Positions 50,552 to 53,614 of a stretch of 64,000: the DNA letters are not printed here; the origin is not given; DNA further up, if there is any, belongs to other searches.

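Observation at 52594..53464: Receptor-like Ser/Thr kinase homologue with every catalytic motif degenerated (pseudokinase)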

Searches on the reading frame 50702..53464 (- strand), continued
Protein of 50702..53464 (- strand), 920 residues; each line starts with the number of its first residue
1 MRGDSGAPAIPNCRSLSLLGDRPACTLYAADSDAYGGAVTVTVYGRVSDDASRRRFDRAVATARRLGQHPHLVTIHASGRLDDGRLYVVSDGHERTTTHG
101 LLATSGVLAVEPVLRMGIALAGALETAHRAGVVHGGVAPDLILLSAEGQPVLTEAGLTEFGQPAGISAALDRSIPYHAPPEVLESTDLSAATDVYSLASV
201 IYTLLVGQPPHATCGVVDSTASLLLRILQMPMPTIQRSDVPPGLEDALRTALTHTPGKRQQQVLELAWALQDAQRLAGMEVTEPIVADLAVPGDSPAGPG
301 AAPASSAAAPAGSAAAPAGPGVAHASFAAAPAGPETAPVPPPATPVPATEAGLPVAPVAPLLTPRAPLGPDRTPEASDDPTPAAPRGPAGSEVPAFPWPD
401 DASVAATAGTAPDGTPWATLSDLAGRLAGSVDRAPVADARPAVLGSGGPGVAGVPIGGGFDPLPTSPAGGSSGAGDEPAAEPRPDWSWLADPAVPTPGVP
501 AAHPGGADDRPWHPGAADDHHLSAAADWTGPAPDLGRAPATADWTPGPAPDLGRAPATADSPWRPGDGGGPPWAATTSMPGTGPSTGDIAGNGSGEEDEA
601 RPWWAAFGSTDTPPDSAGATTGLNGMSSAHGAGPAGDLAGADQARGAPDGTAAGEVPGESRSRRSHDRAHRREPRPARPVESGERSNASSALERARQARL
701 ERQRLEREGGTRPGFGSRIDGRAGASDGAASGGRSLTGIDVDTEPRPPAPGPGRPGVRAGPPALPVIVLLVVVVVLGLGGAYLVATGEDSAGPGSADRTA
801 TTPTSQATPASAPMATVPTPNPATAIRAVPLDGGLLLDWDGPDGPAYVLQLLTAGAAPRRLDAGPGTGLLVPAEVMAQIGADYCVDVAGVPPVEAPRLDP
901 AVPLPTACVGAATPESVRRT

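Call 16: find_encoding_contigs(protein=P0033, flank=10000, max_places=2)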
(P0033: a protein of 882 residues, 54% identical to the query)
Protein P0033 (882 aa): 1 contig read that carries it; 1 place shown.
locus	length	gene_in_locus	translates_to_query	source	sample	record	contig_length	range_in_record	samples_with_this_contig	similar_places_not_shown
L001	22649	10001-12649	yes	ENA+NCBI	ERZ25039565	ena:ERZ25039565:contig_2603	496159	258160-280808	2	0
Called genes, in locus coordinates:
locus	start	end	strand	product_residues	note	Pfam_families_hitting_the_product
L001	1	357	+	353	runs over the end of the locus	PF01073:3Beta_HSD, PF01370:Epimerase, PF02719:Polysacc_synt_2, PF04321:RmlD_sub_bind, PF05368:NmrA (weak), PF07993:NAD_binding_4, PF13460:NAD_binding_10, PF16363:GDP_Man_Dehyd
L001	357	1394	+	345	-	PF01073:3Beta_HSD, PF01370:Epimerase, PF02719:Polysacc_synt_2, PF04321:RmlD_sub_bind, PF05368:NmrA (weak), PF13460:NAD_binding_10, PF16363:GDP_Man_Dehyd, PF07993:NAD_binding_4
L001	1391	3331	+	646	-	-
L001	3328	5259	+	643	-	-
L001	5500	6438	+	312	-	PF00310:GATase_2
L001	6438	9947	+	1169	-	PF00310:GATase_2, PF04898:Glu_syn_central, PF01645:Glu_synthase, PF01493:GXGXG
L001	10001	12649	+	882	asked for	PF07714:PK_Tyr_Ser-Thr, PF00069:Pkinase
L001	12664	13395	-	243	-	PF00392:GntR, PF07702:UTRA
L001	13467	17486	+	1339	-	PF00330:Aconitase, PF00694:Aconitase_C, PF18029:Glyoxalase_6 (faint), PF00990:GGDEF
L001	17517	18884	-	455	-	PF12710:HAD, PF01553:Acyltransferase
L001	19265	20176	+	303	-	PF00126:HTH_1, PF03466:LysR_substrate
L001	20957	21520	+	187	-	PF00285:Citrate_synt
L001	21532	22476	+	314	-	PF08240:ADH_N, PF00107:ADH_zinc_N, PF13602:ADH_zinc_N_2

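Call 17: find_encoding_contigs(protein=P0068, flank=10000, max_places=2)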
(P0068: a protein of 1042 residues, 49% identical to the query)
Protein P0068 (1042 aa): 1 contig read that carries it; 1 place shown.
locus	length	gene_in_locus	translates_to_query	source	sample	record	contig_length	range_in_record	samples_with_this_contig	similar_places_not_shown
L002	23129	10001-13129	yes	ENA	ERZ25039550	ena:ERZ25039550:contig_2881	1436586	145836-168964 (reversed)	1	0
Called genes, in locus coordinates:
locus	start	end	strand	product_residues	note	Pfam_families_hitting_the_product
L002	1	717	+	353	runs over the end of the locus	PF01073:3Beta_HSD, PF01370:Epimerase, PF02719:Polysacc_synt_2, PF04321:RmlD_sub_bind, PF05368:NmrA (weak), PF07993:NAD_binding_4, PF13460:NAD_binding_10, PF16363:GDP_Man_Dehyd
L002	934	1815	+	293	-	PF01073:3Beta_HSD, PF01370:Epimerase, PF07993:NAD_binding_4, PF13460:NAD_binding_10, PF04321:RmlD_sub_bind, PF16363:GDP_Man_Dehyd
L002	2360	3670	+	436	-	-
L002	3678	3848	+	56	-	-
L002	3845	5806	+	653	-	-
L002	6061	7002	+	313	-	PF00310:GATase_2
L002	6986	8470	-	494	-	-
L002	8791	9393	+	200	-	PF01645:Glu_synthase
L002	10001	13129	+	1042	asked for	PF01493:GXGXG, PF00069:Pkinase, PF07714:PK_Tyr_Ser-Thr (weak)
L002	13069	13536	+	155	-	-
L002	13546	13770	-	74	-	PF07702:UTRA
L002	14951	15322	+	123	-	PF00330:Aconitase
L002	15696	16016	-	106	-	-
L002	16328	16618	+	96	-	PF00694:Aconitase_C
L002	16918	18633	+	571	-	PF13185:GAF_2 (faint), PF00990:GGDEF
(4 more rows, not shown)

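Call 18: find_encoding_contigs(protein=P0003, flank=10000, max_places=2)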
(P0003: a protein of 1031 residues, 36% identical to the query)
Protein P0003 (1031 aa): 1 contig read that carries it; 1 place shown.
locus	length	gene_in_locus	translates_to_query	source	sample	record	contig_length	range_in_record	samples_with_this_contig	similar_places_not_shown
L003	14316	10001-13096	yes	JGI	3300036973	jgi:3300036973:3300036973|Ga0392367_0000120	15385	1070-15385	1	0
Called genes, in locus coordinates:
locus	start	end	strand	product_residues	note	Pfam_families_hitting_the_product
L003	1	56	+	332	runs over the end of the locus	PF01073:3Beta_HSD, PF01370:Epimerase, PF02719:Polysacc_synt_2, PF04321:RmlD_sub_bind, PF05368:NmrA (weak), PF07993:NAD_binding_4, PF13460:NAD_binding_10, PF16363:GDP_Man_Dehyd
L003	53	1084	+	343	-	PF01073:3Beta_HSD, PF01370:Epimerase, PF02719:Polysacc_synt_2 (weak), PF04321:RmlD_sub_bind, PF05368:NmrA (weak), PF13460:NAD_binding_10, PF16363:GDP_Man_Dehyd, PF07993:NAD_binding_4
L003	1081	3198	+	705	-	-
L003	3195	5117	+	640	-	-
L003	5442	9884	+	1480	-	PF00310:GATase_2, PF04898:Glu_syn_central, PF01645:Glu_synthase, PF01493:GXGXG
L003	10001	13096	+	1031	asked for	PF07714:PK_Tyr_Ser-Thr (weak), PF00069:Pkinase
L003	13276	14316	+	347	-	?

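Call 19: find_encoding_contigs(protein=P0048, flank=10000, max_places=2)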
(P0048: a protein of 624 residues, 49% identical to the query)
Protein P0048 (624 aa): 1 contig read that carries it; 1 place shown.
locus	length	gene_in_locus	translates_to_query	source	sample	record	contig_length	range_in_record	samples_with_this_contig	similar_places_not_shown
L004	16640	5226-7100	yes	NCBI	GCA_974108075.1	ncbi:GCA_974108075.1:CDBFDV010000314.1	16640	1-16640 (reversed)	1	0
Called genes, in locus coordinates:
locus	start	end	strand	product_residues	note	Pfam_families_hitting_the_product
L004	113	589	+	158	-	-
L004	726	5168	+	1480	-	PF00310:GATase_2, PF04898:Glu_syn_central, PF01645:Glu_synthase, PF01493:GXGXG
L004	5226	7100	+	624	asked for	PF07714:PK_Tyr_Ser-Thr, PF00069:Pkinase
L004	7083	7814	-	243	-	PF00392:GntR, PF07702:UTRA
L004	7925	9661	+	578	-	PF00903:Glyoxalase (faint), PF00990:GGDEF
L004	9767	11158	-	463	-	PF12710:HAD, PF01553:Acyltransferase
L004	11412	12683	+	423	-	PF00285:Citrate_synt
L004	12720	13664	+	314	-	PF08240:ADH_N, PF00107:ADH_zinc_N, PF13602:ADH_zinc_N_2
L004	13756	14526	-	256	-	PF01643:Acyl-ACP_TE, PF20791:Acyl-ACP_TE_C (weak)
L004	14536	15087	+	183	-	PF04073:tRNA_edit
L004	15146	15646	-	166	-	PF13527:Acetyltransf_9 (weak), PF00583:Acetyltransf_1, PF13673:Acetyltransf_10, PF13508:Acetyltransf_7, PF08445:FR47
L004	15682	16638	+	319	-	?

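Call 20: find_encoding_contigs(protein=P0088, flank=10000, max_places=2)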
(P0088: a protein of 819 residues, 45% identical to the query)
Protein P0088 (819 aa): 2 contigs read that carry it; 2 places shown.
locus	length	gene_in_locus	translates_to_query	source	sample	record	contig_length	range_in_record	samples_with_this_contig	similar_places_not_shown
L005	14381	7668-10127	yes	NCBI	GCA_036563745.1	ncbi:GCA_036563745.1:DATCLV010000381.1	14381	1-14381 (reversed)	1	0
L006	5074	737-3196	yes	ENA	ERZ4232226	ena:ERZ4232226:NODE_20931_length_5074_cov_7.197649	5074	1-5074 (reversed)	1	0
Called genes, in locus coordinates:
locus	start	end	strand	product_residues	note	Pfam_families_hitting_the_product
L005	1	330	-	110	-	?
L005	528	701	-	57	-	-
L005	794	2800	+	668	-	-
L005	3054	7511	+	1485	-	PF00310:GATase_2, PF04898:Glu_syn_central, PF01645:Glu_synthase, PF01493:GXGXG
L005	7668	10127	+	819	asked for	PF00069:Pkinase, PF07714:PK_Tyr_Ser-Thr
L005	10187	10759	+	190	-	-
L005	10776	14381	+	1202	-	?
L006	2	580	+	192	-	?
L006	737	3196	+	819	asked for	PF00069:Pkinase, PF07714:PK_Tyr_Ser-Thr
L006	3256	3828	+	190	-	-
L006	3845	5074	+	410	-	?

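Call 21: find_encoding_contigs(protein=P0060, flank=10000, max_places=2)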
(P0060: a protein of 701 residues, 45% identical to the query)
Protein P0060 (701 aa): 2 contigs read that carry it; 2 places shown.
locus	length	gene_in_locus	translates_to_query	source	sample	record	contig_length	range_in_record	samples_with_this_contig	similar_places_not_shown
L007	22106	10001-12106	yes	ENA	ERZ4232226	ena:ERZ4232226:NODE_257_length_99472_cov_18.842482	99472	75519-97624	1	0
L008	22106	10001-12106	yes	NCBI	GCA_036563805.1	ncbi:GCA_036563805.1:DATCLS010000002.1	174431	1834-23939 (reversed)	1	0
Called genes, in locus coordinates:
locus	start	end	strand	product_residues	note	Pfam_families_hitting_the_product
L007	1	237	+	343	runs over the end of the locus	PF01073:3Beta_HSD, PF01370:Epimerase, PF02719:Polysacc_synt_2, PF04321:RmlD_sub_bind, PF05368:NmrA, PF13460:NAD_binding_10, PF16363:GDP_Man_Dehyd, PF07993:NAD_binding_4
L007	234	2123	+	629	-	-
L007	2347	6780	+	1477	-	PF00310:GATase_2, PF04898:Glu_syn_central, PF01645:Glu_synthase, PF01493:GXGXG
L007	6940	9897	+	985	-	PF00069:Pkinase, PF07714:PK_Tyr_Ser-Thr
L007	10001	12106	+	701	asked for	PF00069:Pkinase, PF07714:PK_Tyr_Ser-Thr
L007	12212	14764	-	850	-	PF11992:TgpA_N, PF01841:Transglut_core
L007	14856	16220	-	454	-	PF01882:DUF58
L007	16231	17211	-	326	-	PF20030:bpMoxR, PF00004:AAA (weak), PF07726:AAA_3, PF07728:AAA_5, PF17863:AAA_lid_2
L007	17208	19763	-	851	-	PF13360:PQQ_2 (faint), PF00041:fn3, PF16656:Pur_ac_phosph_N (faint), PF00041:fn3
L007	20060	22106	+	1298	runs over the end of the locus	?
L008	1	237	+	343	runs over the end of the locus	PF01073:3Beta_HSD, PF01370:Epimerase, PF02719:Polysacc_synt_2, PF04321:RmlD_sub_bind, PF05368:NmrA, PF13460:NAD_binding_10, PF16363:GDP_Man_Dehyd, PF07993:NAD_binding_4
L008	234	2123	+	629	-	-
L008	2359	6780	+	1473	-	PF00310:GATase_2, PF04898:Glu_syn_central, PF01645:Glu_synthase, PF01493:GXGXG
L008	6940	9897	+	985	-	PF00069:Pkinase, PF07714:PK_Tyr_Ser-Thr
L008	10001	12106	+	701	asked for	PF00069:Pkinase, PF07714:PK_Tyr_Ser-Thr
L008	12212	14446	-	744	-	PF11992:TgpA_N, PF01841:Transglut_core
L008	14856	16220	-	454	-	PF01882:DUF58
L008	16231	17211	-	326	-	PF20030:bpMoxR, PF00004:AAA (weak), PF07726:AAA_3, PF07728:AAA_5, PF17863:AAA_lid_2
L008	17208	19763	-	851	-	PF13360:PQQ_2 (faint), PF00041:fn3, PF16656:Pur_ac_phosph_N (faint), PF00041:fn3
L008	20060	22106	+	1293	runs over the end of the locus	?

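Call 26: find_encoding_contigs(protein=P0083, flank=10000, max_places=2)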
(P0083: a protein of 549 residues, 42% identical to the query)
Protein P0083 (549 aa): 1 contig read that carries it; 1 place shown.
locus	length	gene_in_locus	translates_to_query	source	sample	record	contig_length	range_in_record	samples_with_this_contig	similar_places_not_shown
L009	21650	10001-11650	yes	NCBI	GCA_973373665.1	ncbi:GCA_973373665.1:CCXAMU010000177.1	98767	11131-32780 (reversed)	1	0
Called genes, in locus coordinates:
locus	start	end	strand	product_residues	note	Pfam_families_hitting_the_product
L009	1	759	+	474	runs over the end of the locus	PF00732:GMC_oxred_N, PF00890:FAD_binding_2 (faint), PF01266:DAO (weak), PF07992:Pyr_redox_2 (faint), PF13450:NAD_binding_8 (faint), PF05199:GMC_oxred_C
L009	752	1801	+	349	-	PF01073:3Beta_HSD, PF01370:Epimerase, PF02719:Polysacc_synt_2, PF04321:RmlD_sub_bind, PF07993:NAD_binding_4, PF13460:NAD_binding_10, PF16363:GDP_Man_Dehyd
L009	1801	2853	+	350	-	PF01073:3Beta_HSD, PF01370:Epimerase, PF02719:Polysacc_synt_2, PF04321:RmlD_sub_bind, PF05368:NmrA (weak), PF13460:NAD_binding_10, PF16363:GDP_Man_Dehyd, PF07993:NAD_binding_4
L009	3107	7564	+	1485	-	PF00310:GATase_2, PF04898:Glu_syn_central, PF01645:Glu_synthase, PF01493:GXGXG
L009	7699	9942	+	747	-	PF07714:PK_Tyr_Ser-Thr, PF00069:Pkinase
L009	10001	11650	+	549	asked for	PF00069:Pkinase, PF07714:PK_Tyr_Ser-Thr, PF14531:Kinase-like (weak)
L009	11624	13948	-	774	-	PF11992:TgpA_N, PF01841:Transglut_core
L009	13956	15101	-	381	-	PF01882:DUF58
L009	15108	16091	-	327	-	PF20030:bpMoxR, PF00004:AAA (weak), PF07726:AAA_3, PF07728:AAA_5, PF17863:AAA_lid_2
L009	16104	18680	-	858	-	PF00041:fn3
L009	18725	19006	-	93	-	PF06013:WXG100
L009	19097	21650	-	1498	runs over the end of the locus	PF00498:FHA, PF16697:Yop-YscD_cpl, PF13191:AAA_16 (faint), PF13604:AAA_30 (faint), PF05729:NACHT (faint), PF01580:FtsK_SpoIIIE, PF00005:ABC_tran (faint), PF01580:FtsK_SpoIIIE, +6 more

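Call 27: find_encoding_contigs(protein=P0094, flank=10000, max_places=2)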
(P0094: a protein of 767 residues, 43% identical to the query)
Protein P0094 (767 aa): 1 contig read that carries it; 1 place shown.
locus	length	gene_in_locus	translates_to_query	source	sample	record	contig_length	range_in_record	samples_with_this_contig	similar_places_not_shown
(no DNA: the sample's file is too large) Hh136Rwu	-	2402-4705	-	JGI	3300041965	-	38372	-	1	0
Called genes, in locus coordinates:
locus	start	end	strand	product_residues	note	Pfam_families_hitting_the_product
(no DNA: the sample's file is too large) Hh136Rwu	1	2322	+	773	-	?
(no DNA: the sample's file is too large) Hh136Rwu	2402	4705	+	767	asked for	PF00069:Pkinase, PF07714:PK_Tyr_Ser-Thr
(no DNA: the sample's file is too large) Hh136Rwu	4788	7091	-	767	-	PF11992:TgpA_N, PF01841:Transglut_core, PF13559:DUF4129 (weak)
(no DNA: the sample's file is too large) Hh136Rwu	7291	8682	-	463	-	PF01882:DUF58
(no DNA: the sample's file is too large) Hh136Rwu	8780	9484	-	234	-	-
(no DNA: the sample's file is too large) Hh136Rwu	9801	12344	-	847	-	PF00041:fn3 (weak), PF16656:Pur_ac_phosph_N (faint), PF25059:FN3_DSCAM-DSCAML_C (faint), PF00041:fn3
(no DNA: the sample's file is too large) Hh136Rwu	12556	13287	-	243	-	PF00392:GntR, PF07702:UTRA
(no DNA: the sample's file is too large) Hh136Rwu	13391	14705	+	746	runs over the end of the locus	PF00330:Aconitase, PF00694:Aconitase_C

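Call 85: search_protein_families(library=pfam, proteins=[L007:20060-22105:+, L005:10776-14381:+, L005:10187-10759:+, L003:13276-14316:+], max_evalue=0.001)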
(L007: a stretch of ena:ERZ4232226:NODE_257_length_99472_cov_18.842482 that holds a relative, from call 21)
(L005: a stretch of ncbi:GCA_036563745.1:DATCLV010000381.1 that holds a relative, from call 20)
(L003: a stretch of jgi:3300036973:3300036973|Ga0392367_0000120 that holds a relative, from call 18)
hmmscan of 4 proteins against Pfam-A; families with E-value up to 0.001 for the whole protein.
L007:20060-22105:+ (682 aa): 2 families
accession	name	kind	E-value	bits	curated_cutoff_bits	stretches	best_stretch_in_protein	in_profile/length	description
PF16697.10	Yop-YscD_cpl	-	3e-18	66.3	33.2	1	187-277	2-92/94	Inner membrane component of T3SS, cytoplasmic domain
PF00498.31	FHA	-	4e-17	62.9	20.7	1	205-269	2-67/67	FHA domain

L005:10776-14381:+ (1202 aa): 4 families
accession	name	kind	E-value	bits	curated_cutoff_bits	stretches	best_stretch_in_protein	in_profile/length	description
PF05593.20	RHS_repeat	-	2.7e-147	477.4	22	16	924-961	1-38/38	RHS Repeat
PF20148.4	DUF6531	-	2.5e-16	60.2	24.1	1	129-203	2-74/74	Domain of unknown function (DUF6531)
PF25023.1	TEN_YD-shell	-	9.6e-11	40.9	50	0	455-567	49-162/909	Teneurin YD-shell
PF15283.12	DUF4595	-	6.3e-05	23.4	34.2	0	502-547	45-93/202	Domain of unknown function (DUF4595) with porin-like fold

L005:10187-10759:+ (190 aa): 0 families

L003:13276-14316:+ (347 aa): 4 families
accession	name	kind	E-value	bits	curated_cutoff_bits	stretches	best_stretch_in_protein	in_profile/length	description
PF00069.31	Pkinase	-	1.5e-41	143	31.7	1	13-213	1-198/263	Protein kinase domain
PF07714.23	PK_Tyr_Ser-Thr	-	1.5e-26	93.7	23.1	1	18-215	6-208/258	Protein tyrosine and serine/threonine kinase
PF01636.29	APH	-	6.6e-05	23.2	23.2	1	92-162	125-200/239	Phosphotransferase enzyme family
PF03109.22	ABC1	-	0.00032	20.4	22.9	0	125-160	180-215/244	ABC1 atypical kinase-like domain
